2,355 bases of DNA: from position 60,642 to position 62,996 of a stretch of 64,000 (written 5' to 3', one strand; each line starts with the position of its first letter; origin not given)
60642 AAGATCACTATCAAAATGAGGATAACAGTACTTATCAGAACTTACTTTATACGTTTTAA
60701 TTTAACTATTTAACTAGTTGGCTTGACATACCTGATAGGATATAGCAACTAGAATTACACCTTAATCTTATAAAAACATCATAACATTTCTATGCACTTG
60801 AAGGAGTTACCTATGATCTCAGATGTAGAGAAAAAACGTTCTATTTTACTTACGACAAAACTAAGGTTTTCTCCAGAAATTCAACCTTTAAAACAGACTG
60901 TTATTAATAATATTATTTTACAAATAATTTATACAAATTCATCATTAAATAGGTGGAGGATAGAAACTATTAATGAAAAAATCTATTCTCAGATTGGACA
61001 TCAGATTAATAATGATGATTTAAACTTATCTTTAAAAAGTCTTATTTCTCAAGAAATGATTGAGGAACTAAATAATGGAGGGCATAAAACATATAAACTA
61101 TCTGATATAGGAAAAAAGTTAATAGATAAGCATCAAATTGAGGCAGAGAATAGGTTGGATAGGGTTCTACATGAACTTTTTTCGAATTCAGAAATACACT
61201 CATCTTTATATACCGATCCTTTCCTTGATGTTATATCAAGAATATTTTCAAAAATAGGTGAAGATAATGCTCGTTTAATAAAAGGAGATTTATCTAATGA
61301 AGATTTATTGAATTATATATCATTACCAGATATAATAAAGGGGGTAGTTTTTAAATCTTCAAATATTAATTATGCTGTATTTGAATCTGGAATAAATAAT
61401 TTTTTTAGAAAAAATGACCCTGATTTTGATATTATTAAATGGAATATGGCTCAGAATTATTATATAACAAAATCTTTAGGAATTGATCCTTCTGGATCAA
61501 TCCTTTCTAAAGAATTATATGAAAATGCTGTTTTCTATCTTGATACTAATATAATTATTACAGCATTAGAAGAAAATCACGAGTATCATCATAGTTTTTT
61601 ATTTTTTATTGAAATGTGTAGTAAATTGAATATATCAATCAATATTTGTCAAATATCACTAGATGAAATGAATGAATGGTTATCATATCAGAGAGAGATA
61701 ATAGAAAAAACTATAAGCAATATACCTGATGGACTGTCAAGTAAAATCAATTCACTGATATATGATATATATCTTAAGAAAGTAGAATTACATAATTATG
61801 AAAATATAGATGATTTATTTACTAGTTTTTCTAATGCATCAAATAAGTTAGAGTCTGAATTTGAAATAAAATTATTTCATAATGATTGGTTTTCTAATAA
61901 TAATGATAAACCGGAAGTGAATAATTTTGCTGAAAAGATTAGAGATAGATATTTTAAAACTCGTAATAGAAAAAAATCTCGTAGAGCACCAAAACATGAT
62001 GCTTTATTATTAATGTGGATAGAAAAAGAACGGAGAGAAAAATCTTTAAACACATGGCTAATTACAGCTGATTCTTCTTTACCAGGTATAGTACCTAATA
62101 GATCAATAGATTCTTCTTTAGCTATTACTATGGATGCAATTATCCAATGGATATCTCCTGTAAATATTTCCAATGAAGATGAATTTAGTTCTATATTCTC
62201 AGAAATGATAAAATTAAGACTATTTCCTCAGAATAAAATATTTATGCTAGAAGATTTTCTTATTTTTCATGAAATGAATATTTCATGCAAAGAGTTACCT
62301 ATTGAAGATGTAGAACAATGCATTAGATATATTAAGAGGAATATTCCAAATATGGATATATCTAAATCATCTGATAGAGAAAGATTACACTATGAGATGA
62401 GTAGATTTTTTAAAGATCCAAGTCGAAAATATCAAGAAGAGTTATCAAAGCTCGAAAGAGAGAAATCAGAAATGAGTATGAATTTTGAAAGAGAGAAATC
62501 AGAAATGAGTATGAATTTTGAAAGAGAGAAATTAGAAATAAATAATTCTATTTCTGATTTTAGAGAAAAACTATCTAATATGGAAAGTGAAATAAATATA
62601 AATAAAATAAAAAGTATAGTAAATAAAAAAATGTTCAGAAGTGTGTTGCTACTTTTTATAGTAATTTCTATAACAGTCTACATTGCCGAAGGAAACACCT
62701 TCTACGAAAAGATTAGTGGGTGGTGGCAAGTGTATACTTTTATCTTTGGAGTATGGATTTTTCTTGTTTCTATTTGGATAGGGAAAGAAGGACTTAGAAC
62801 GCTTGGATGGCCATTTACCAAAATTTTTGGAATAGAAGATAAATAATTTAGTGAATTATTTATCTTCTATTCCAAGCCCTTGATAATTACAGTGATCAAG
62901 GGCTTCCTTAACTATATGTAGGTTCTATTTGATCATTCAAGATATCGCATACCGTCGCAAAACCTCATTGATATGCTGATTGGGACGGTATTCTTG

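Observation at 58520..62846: Very AT-rich two-gene cargo (HEPN-like and PIN-like/TM proteins) flanking an IS5 remnant inside the integrated element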

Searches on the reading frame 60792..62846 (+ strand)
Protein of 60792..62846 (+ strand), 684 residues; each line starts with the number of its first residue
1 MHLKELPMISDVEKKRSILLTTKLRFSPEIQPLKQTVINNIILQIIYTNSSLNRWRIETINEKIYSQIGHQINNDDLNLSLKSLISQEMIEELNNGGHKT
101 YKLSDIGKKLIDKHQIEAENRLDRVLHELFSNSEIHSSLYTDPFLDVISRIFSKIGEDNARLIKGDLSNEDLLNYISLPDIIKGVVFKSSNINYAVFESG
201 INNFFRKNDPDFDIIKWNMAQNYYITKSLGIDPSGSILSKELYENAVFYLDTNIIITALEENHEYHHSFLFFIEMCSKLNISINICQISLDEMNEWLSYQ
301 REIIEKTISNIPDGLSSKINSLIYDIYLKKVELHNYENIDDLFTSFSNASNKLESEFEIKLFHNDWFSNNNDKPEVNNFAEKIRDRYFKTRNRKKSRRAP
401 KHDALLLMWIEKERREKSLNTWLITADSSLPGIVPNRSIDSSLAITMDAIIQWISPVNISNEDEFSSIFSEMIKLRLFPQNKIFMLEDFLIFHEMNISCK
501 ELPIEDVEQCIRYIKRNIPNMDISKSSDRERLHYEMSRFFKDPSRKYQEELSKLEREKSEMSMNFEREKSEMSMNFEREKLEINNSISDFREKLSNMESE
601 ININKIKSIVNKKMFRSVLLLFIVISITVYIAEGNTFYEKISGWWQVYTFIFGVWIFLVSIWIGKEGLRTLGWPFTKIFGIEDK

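Call 3: search_protein_families(library=pfam, proteins=[window:60792-62846:+], max_evalue=1)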
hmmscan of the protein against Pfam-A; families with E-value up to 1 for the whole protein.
window:60792-62846:+ (684 aa): 2 families
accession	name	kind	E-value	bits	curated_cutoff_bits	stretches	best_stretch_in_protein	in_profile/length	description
PF25078.1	DUF7801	-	0.0089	16.7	33.2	1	543-609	89-154/155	Domain of unknown function (DUF7801)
PF21128.4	MCM4_WHD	-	0.06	13.8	24.4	1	38-100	10-72/75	MCM4, winged helix domain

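Call 4: search_protein_families(library=padloc, proteins=[window:60792-62846:+], max_evalue=1)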
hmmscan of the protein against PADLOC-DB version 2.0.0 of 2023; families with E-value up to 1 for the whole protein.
window:60792-62846:+ (684 aa): 0 families

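Call 5: search_protein_families(library=ncbifam, proteins=[window:60792-62846:+], max_evalue=1)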
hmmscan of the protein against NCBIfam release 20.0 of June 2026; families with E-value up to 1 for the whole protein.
window:60792-62846:+ (684 aa): 2 families
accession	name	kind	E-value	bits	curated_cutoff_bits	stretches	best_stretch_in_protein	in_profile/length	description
TIGR03782.1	Bac_Flav_CT_J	equivalog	0.009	15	289.95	1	517-650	97-227/323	conjugative transposon protein TraJ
TIGR00741.1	yfiA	equivalog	0.15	12.5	40.9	1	280-356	11-87/102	ribosome hibernation-promoting factor, HPF/YfiA family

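Call 8: find_homologous_proteins(query=window:60792-62846:+)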
Query window:60792-62846:+ (684 aa): 116 proteins with E <= 0.001 among 8000 candidates.
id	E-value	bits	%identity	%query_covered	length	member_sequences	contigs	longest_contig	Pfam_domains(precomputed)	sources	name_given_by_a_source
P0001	0.0e+0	1490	100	99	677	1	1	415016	-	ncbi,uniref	ncbi:hypothetical protein [Herpetosiphon gulosus]|uniref:DUF4935 domain-containing protein n=1 Tax=H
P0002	2.1e-176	606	43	98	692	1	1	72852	-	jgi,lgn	-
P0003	4.7e-174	599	42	98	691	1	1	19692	-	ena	-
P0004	5.1e-171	589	42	98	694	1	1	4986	-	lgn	-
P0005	5.4e-171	589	42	98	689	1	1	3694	-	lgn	-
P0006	5.8e-170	585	43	98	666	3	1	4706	-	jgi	-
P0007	4.2e-169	582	41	98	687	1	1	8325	-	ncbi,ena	ncbi:hypothetical protein ES703_17999 [subsurface metagenome]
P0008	8.9e-169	581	42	98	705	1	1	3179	-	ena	-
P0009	1.2e-168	581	41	96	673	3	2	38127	-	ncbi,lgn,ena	-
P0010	4.9e-168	579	41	98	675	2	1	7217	-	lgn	-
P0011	5.6e-167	575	41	98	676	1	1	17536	PF16289.12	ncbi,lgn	-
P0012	6.4e-167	575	40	98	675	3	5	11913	-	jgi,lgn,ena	-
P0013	7.1e-167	575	42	98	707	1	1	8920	-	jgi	jgi:hypothetical protein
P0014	8.1e-167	575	40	98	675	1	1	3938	-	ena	-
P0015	8.6e-167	575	41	98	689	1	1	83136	-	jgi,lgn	jgi:hypothetical protein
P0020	4.4e-165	569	41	98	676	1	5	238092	PF16289.12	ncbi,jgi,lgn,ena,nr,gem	ncbi:MAG TPA: hypothetical protein G4N93_05220 [Dehalococcoidia bacterium]|nr:hypothetical protein [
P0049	1.5e-148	514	38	98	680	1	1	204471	-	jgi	jgi:hypothetical protein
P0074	2.4e-136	474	36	98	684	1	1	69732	-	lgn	-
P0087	1.2e-132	462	36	98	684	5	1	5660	PF16289.12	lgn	-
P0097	6.0e-125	436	38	98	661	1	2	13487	PF16289.12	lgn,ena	-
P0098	2.3e-124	435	33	96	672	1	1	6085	PF01850.28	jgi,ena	-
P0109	2.7e-107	378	32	99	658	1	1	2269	PF16289.12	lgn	-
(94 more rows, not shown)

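Call 11: find_encoding_contigs(protein=P0020, flank=8000, max_places=3)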
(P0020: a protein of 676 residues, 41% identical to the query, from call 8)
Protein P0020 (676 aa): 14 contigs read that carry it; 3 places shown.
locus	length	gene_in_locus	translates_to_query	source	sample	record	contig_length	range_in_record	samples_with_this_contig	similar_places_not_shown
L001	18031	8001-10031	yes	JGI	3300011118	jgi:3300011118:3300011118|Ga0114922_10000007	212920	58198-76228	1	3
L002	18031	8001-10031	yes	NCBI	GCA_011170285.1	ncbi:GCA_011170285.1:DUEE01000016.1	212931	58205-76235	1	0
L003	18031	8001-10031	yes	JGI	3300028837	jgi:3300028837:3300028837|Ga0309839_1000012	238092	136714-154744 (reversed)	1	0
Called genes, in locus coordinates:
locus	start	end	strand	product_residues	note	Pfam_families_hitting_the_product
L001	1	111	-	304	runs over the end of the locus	PF00890:FAD_binding_2 (faint), PF01266:DAO (faint), PF01946:Thi4 (faint), PF03486:HI0933_like (faint), PF07992:Pyr_redox_2, PF12831:FAD_oxidored (faint), PF13738:Pyr_redox_3, PF00070:Pyr_redox, +1 more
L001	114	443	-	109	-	PF00085:Thioredoxin, PF13098:Thioredoxin_2, PF13905:Thioredoxin_8 (faint)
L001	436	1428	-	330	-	PF02504:FA_synthesis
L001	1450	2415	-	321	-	PF01869:BcrAD_BadFG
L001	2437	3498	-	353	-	PF09989:DUF2229 (faint)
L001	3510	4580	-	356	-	PF09989:DUF2229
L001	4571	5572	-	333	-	PF09989:DUF2229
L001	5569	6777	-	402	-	PF01546:Peptidase_M20, PF07687:M20_dimer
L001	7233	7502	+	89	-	PF05559:DUF763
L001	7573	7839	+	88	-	PF05559:DUF763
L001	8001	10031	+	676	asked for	PF16289:PIN_12 (weak)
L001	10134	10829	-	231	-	PF07314:Lit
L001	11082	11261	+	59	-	-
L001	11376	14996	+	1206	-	PF02811:PHP, PF07733:DNA_pol3_alpha, PF17657:DNA_pol3_finger, PF14579:HHH_6, PF01336:tRNA_anti-codon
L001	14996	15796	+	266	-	PF20582:UPF0758_N, PF04002:RadC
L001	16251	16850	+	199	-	PF00072:Response_reg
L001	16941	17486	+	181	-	PF12728:HTH_17, PF00072:Response_reg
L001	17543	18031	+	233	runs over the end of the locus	PF01209:Ubie_methyltran, PF13489:Methyltransf_23, PF13847:Methyltransf_31, PF08241:Methyltransf_11, PF08242:Methyltransf_12, PF13649:Methyltransf_25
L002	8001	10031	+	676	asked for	PF16289:PIN_12 (weak)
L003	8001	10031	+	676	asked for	PF16289:PIN_12 (weak)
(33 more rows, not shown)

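Call 12: find_encoding_contigs(protein=P0002, flank=8000, max_places=2)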
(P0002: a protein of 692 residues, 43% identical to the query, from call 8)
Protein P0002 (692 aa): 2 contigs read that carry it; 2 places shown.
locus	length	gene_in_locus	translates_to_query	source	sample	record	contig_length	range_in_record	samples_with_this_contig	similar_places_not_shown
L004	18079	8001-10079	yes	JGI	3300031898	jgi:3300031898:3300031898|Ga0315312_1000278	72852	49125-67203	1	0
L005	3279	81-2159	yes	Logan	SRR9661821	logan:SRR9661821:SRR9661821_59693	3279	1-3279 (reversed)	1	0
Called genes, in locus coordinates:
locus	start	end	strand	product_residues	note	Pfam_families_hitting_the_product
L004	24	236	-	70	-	-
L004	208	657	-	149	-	-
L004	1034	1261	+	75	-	-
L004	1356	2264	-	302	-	-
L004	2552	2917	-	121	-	PF04307:YdjM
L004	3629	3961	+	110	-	PF01381:HTH_3 (faint)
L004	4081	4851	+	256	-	-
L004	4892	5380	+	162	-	-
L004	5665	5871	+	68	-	PF18929:DUF5678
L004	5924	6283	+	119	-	PF13650:Asp_protease_2 (weak)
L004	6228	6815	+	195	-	PF03703:bPH_2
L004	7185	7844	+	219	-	-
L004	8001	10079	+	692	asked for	-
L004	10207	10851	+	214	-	-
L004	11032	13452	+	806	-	PF01580:FtsK_SpoIIIE (faint), PF01935:DUF87 (faint), PF10412:TrwB_AAD_bind, PF02534:T4SS-DNA_transf (weak), PF12696:TraG-D_C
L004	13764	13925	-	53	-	-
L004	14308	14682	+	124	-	PF08284:RVP_2 (weak), PF13650:Asp_protease_2 (weak)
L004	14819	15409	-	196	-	-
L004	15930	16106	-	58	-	-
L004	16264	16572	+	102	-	PF03703:bPH_2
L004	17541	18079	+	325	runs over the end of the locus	PF05359:DUF748 (faint), PF00691:OmpA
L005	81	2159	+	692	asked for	-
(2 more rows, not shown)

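Call 21: find_related_loci(query=A1, collection=genome_contigs, flank=10000)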
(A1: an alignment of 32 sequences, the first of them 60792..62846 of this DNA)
Query A1 (684 aa) in genome_contigs; peptide patterns used: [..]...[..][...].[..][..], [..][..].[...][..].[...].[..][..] (x = any residue, [..] = any of these).
41 stretches matched a pattern; 14 encode a relative of the query (tblastn E <= 1e-3); 14 distinct loci.
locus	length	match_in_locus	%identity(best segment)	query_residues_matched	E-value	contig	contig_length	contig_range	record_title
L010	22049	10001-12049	42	11-679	0e+0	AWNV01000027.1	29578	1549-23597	Candidatus Aminicenans sakinawicola JGI OTU-1 OP8COM1_contig_26_0.27, whole genome shotgun sequence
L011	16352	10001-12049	41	11-679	7e-171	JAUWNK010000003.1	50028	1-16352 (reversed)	MAG: Desulfobacteraceae bacterium isolate CSMAG_2422 CSMAG_2422_k141_337561_length_50028_cov_30.0606, whole genome shotg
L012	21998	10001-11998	41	11-679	2e-167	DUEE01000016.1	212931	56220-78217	MAG TPA_asm: Dehalococcoidia bacterium isolate A509 Contig16, whole genome shotgun sequence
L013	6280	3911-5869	32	8-682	9e-132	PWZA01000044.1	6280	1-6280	MAG: Dehalococcoidia bacterium isolate T3Sed10_156R1 T3-Sed10-C34220, whole genome shotgun sequence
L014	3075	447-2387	32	11-676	7e-117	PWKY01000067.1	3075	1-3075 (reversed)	MAG: Thermoplasmata archaeon isolate CSSed10_214 CS-Sed10-C127916, whole genome shotgun sequence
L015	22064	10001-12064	30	5-680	2e-110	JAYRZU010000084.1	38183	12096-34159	MAG: Anaerolineae bacterium isolate XM5_ASISGE4bin.12 k141_544804, whole genome shotgun sequence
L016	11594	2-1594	30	143-683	2e-94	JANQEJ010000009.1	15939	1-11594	MAG: Planctomycetota bacterium isolate PL23a_bin.129 k99_2137219, whole genome shotgun sequence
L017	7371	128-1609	32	170-679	3e-92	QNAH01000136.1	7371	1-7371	MAG: Candidatus Zixiibacteriota bacterium isolate B117_G9 B117_Guay9_scaffold_15657, whole genome shotgun sequence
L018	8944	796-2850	26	7-682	2e-89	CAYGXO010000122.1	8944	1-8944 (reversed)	MAG TPA_asm: uncultured Spirochaetaceae bacterium isolate ERP119294_co2_1 genome assembly, contig: k141_4270776, whole g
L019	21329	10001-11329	31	231-679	5e-72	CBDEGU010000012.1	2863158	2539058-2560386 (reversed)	MAG: Bryobacterales bacterium isolate 63e98ee0-76b8-4d66-b35b-f102d4a5bfdb genome assembly, contig: contig_12, whole gen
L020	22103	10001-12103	24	2-673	8e-76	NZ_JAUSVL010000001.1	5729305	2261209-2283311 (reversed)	Oligosphaera ethanolica strain DSM 24202 Ga0449375_01, whole genome shotgun sequence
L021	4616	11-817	33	422-684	1e-40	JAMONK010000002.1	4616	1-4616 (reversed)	MAG: Thermococcus sp. isolate 4281-140_metabat2_scaf2bin.039 4281-140_scaffold_10502_c1, whole genome shotgun sequence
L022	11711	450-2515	22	4-674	2e-64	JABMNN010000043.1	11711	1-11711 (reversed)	MAG: Chloroflexota bacterium isolate bin.216 k141_2450459, whole genome shotgun sequence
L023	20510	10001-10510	27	521-679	7e-18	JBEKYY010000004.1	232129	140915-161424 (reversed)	MAG: Verrucomicrobiota bacterium isolate SPRUCE 686 SPRUCE_686_4, whole genome shotgun sequence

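Call 23: predict_structure(alignment_id=A1)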
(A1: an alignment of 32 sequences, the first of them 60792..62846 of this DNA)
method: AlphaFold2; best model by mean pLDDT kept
length: 684 residues; sequences in the alignment: 32
mean_pLDDT: 82.7   pTM: 0.71
mean pLDDT of the five models: 82.7, 80.6, 78.7, 78.4, 77.3
residues with pLDDT >= 90: 228; 70-90: 363; 50-70: 68; < 50: 25
segments of 3 or more residues with pLDDT < 50: 1-19, 27-30
pLDDT, mean of each block of 10 residues (from residue 1): 33 46 51 72 77 73 69 80 89 82 87 84 92 85 89 83 74 70 88 91 92 88 69 55 82 96 90 87 95 93 92 90 91 86 93 95 93 95 90 84 96 89 93 84 89 72 85 82 84 87 91 87 85 91 87 91 91 91 87 79 74 82 83 75 80 83 75 67 53
secondary structure, 60 per line:
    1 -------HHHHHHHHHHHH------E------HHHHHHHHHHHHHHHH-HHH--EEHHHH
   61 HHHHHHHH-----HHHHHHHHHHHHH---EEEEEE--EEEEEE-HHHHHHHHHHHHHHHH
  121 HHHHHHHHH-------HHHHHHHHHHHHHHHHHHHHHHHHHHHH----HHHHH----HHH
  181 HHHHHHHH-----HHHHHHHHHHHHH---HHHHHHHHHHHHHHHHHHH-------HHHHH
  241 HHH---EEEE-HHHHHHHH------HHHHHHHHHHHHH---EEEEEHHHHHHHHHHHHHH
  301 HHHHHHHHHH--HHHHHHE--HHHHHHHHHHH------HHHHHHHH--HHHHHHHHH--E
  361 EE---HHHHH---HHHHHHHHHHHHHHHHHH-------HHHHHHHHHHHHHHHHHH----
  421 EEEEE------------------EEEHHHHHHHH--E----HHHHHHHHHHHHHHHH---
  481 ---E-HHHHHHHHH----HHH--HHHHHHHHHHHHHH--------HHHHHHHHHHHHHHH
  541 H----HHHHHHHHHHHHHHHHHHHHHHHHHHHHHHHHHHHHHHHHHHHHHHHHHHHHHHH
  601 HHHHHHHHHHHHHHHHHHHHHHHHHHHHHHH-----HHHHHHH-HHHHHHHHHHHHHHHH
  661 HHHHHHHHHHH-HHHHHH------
elements in order: H8-19 H33-48 H57-68 H74-86 E90-95 E98-103 H105-129 H137-164 H169-173 H178-188 H194-206 H210-228 H236-243 E247-250 H252-259 H266-278 E282-286 H287-310 H313-318 H322-332 H339-346 H349-357 E360-362 H366-370 H374-391 H399-416 E421-425 E444-446 H447-454 H462-477 H486-494 H504-517 H526-541 H546-631 H637-643 H645-671 H673-678

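Call 26: search_protein_families(library=pfam, alignment_id=A1, max_evalue=0.1)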
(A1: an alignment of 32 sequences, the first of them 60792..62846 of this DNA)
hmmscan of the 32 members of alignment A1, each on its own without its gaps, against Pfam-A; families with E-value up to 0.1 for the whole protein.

A. member 1, window:60792-62846:+ (684 aa): 2 families
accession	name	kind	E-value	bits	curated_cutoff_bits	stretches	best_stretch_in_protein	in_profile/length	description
PF25078.1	DUF7801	-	0.0089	16.7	33.2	1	543-609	89-154/155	Domain of unknown function (DUF7801)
PF21128.4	MCM4_WHD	-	0.06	13.8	24.4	0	38-100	10-72/75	MCM4, winged helix domain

B. families by the number of members that match (of 32 scanned): 49 families (the first 25 are shown)
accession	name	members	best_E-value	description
PF01850.27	PIN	23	4e-06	PIN domain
PF16289.11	PIN_12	17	4.4e-06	PIN domain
PF13470.12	PIN_3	8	0.0008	PIN domain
PF20990.2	DUF2207_C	3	0.002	Predicted membrane protein (DUF2207) C-terminal domain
PF06252.17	GemA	3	0.045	Bacteriophage Mu, GemA protein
PF06785.16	UPF0242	3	0.053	Uncharacterised protein family (UPF0242) N-terminus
PF10374.15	EST1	2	0.00034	Telomerase activating protein Est1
PF04157.22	EAP30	2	0.0062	EAP30/Vps36 family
PF12325.13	TMF_TATA_bd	2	0.013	TATA element modulatory factor 1 TATA binding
PF19306.5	WH_Lhr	2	0.018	Large helicase-related protein, winged helix domain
PF07848.18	PaaX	2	0.032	PaaX-like protein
PF12084.13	DUF3561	2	0.033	Protein of unknown function (DUF3561)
PF14235.11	DUF4337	2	0.043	Domain of unknown function (DUF4337)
PF04276.17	DUF443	1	6.6e-05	Protein of unknown function (DUF443)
PF09755.14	DUF2046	1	0.00044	Uncharacterized conserved protein H4 (DUF2046)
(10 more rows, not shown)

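Call 40: search_protein_families(library=pfam, proteins=[L004:10207-10851:+, L004:7185-7844:+], max_evalue=0.05)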
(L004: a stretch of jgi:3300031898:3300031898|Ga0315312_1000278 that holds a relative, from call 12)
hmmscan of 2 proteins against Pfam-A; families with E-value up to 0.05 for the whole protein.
L004:10207-10851:+ (214 aa): 0 families

L004:7185-7844:+ (219 aa): 0 families

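Call 45: find_related_loci(query=A1, collection=viral_contigs, flank=10000)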
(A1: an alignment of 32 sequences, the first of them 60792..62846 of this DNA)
Query A1 (684 aa) in viral_contigs; peptide patterns used: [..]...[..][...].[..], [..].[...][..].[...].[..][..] (x = any residue, [..] = any of these).
15 stretches matched a pattern; 1 encode a relative of the query (tblastn E <= 1e-3); 1 distinct loci.
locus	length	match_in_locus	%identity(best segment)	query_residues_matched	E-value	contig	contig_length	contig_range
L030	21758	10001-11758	30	15-602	3e-91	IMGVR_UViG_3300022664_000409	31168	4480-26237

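Call 50: search_solved_structures(query=A1, max_evalue=1, show_alignments=2)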
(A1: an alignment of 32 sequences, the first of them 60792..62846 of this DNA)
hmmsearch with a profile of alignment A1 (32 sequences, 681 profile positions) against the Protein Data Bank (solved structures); distinct sequences matched with E-value up to 1: 8.
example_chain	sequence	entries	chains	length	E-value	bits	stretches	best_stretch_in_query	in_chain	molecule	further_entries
1wyy_A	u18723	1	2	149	0.035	15.6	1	266-341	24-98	E2 Glycoprotein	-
9gkr_A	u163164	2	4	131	0.12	13.9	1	41-133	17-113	Transcriptional regulator, PadR-like family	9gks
9itj_U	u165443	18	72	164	0.29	12.6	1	532-605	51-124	ATP synthase subunit b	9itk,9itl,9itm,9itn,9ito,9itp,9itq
6m3w_A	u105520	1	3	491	0.41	12.1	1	266-341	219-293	Spike glycoprotein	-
7kjr_C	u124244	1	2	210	0.94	10.9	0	515-594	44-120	Apolipoprotein A-I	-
8eqs_C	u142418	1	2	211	0.95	10.9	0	515-594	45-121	Apolipoprotein A-I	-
3r2p_A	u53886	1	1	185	0.97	10.9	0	515-594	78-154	Apolipoprotein A-I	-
6pts_A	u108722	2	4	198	0.99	10.9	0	515-594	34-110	Apolipoprotein A-I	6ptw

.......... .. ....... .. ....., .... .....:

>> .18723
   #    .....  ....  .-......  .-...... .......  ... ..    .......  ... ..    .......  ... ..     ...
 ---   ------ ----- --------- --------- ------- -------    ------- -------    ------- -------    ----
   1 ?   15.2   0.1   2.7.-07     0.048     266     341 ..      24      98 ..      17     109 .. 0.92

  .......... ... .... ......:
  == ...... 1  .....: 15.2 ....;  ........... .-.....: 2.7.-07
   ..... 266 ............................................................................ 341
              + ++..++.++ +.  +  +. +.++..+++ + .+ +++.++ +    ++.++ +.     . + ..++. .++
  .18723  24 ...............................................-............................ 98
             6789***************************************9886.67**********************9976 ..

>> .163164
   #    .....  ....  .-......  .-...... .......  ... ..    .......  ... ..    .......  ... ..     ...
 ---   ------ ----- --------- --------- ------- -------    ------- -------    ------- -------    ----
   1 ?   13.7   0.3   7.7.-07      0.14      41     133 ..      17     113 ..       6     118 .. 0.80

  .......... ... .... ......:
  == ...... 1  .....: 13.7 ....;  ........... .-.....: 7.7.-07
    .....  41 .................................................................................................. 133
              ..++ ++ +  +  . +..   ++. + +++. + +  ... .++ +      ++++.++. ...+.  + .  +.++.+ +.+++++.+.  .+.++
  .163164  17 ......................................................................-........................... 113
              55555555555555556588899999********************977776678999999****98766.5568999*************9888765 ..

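Call 51: search_protein_families(library=phrogs, proteins=[window:60792-62846:+], max_evalue=0.01)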
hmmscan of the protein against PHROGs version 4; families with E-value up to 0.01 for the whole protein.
window:60792-62846:+ (684 aa): 0 families

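Call 56: search_protein_families(library=padloc, alignment_id=A3, max_evalue=0.00001)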
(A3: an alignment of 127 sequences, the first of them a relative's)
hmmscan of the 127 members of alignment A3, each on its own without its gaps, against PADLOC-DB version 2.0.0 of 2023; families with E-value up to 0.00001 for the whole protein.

A. member 1, L001:1450-2415:- (321 aa): 0 families

B. families by the number of members that match (of 127 scanned): 308 families (the first 25 are shown)
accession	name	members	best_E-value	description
PDLC04140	mad8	3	5.5e-19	mads_8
PDLC04134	mad2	3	9.4e-19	mads_2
PDLC02208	Ppl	2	1.8e-49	-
PDLC03019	MTase_I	2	3.6e-35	Type I methyltransferase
PDLC02684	DndH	2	9.1e-08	DndH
PDLC03029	MTase_I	1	2.2e-279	Type I methyltransferase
PDLC03632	MTase_III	1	3.6e-265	Type III methyltransferase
PDLC04831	PDC-S02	1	1.7e-145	-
PDLC04795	PDC-S02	1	5.6e-144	-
PDLC00661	HmaB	1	7.3e-134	DNA-adenine methylase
PDLC04810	PDC-S02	1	1.4e-130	-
PDLC00660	HmaB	1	5.5e-130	DNA-adenine methylase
PDLC00662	HmaC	1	1.2e-123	AAA+ ATPase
PDLC03378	MTase_II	1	2.6e-116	Type II methyltransferase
PDLC03072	Specificity_I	1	6.4e-108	Type I specificity subunit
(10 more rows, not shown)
